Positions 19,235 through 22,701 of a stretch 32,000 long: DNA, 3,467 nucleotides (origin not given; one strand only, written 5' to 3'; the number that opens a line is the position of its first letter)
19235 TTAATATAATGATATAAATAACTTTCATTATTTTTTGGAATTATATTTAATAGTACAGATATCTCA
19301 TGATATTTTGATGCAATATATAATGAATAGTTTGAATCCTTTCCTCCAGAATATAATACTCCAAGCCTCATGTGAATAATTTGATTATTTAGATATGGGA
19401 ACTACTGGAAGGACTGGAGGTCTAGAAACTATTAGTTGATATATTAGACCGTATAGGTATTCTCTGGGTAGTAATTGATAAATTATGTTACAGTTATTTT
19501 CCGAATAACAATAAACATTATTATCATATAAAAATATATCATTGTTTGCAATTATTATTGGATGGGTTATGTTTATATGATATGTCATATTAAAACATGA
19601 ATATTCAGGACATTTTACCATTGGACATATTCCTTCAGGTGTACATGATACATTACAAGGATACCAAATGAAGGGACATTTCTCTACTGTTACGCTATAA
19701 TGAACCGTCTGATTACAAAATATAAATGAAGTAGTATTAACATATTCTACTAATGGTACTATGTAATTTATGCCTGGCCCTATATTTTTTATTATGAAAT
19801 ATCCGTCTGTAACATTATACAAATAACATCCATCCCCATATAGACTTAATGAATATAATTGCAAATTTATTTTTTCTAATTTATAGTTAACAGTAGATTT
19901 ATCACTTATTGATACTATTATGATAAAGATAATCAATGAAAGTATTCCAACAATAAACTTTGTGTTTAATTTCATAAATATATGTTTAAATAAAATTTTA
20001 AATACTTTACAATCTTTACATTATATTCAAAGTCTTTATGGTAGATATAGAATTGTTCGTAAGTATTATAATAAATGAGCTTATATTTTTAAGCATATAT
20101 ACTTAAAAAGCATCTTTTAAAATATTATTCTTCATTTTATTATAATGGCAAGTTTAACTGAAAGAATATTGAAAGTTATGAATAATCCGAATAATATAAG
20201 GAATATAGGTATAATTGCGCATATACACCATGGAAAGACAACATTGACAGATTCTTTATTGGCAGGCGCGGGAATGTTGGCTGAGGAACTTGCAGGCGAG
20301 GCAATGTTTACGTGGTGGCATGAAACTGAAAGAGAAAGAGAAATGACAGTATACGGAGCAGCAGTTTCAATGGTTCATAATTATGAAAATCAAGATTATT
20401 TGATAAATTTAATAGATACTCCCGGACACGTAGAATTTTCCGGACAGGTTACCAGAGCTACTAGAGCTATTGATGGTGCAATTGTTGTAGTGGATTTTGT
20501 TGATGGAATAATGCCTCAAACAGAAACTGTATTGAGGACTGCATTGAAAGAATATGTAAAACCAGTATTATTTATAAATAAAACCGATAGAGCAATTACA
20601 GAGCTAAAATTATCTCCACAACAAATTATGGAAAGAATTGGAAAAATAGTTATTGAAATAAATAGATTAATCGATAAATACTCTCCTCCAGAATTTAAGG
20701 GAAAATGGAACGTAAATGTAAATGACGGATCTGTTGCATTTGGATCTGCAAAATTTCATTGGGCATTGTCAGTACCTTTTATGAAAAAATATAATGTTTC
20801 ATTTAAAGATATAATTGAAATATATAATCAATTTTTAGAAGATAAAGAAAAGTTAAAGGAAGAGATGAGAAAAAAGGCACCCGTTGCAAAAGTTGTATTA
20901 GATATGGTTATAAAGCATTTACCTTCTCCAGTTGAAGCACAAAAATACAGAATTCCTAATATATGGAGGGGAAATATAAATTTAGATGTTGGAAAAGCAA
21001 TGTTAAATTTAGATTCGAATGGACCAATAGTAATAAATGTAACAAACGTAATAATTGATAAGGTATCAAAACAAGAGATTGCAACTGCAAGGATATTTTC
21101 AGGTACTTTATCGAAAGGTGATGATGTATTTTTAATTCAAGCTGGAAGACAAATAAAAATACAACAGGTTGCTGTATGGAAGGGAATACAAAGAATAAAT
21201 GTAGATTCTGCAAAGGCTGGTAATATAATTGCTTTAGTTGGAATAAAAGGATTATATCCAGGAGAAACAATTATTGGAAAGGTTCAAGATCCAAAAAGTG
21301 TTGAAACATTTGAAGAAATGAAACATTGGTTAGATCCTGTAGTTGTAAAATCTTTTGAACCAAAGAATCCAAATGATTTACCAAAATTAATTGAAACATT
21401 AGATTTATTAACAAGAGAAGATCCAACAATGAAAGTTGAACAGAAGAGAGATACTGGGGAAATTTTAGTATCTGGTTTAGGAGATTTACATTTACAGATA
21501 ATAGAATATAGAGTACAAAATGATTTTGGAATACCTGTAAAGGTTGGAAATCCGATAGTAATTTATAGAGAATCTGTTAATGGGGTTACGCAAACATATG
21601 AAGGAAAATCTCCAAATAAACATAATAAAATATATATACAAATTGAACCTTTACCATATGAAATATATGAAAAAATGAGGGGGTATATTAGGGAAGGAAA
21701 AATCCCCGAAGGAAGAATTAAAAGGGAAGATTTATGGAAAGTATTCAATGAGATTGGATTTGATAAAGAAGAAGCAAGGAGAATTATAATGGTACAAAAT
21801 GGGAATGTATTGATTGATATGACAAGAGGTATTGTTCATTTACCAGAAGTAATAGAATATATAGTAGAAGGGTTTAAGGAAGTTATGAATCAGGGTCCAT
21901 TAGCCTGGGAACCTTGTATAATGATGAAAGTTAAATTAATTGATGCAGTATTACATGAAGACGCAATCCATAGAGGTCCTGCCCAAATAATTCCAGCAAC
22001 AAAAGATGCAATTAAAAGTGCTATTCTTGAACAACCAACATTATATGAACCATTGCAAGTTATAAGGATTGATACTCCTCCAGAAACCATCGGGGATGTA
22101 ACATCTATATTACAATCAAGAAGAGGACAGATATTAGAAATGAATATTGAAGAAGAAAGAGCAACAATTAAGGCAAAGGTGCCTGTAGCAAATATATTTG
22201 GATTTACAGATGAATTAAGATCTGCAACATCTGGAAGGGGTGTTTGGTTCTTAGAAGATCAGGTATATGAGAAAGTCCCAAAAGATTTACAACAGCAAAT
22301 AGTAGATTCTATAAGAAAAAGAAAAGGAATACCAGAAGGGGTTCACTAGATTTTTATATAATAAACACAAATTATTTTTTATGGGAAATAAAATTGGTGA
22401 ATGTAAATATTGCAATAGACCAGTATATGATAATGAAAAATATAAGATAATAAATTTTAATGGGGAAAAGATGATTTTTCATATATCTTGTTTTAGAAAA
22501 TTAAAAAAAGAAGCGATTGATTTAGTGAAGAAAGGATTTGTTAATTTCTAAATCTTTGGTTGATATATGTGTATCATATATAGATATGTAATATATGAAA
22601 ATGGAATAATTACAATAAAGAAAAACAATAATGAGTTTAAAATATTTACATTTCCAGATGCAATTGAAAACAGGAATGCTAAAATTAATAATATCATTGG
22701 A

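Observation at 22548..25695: Minimal four-gene type-IV-filament-like operon with a half-size platform protein and non-canonical pilin candidates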

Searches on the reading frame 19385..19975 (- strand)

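Call 3: search_protein_families(library=pfam, proteins=[window:19385-19975:-], max_evalue=1)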
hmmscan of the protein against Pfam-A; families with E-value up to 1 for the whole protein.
window:19385-19975:- (196 aa): 1 family
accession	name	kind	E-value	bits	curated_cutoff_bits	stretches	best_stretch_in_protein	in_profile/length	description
PF24457.1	DUF7572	-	0.47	11.3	27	0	42-83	9-46/94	Family of unknown function (DUF7572)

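Call 4: search_protein_families(library=ncbifam, proteins=[window:19385-19975:-], max_evalue=1)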
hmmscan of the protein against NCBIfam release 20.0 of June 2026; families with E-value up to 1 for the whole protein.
window:19385-19975:- (196 aa): 0 families

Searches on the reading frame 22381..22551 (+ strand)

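Call 3: search_protein_families(library=pfam, proteins=[window:22381-22551:+], max_evalue=1)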
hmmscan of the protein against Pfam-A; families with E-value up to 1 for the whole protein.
window:22381-22551:+ (56 aa): 4 families
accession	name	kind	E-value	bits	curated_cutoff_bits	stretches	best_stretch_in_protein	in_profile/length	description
PF00412.28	LIM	-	0.027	15.2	22.9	1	8-39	1-28/58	LIM domain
PF09943.14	DUF2175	-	0.075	13.7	25.1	1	7-46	4-39/98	Uncharacterized protein conserved in archaea (DUF2175)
PF21202.3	SLX1_C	-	0.082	13.7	27.2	1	7-40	1-35/65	Structure-specific endonuclease subunit SLX1, C-terminal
PF00130.28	C1_1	-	0.089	13.1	26.5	1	5-44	11-49/53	Phorbol esters/diacylglycerol binding domain (C1 domain)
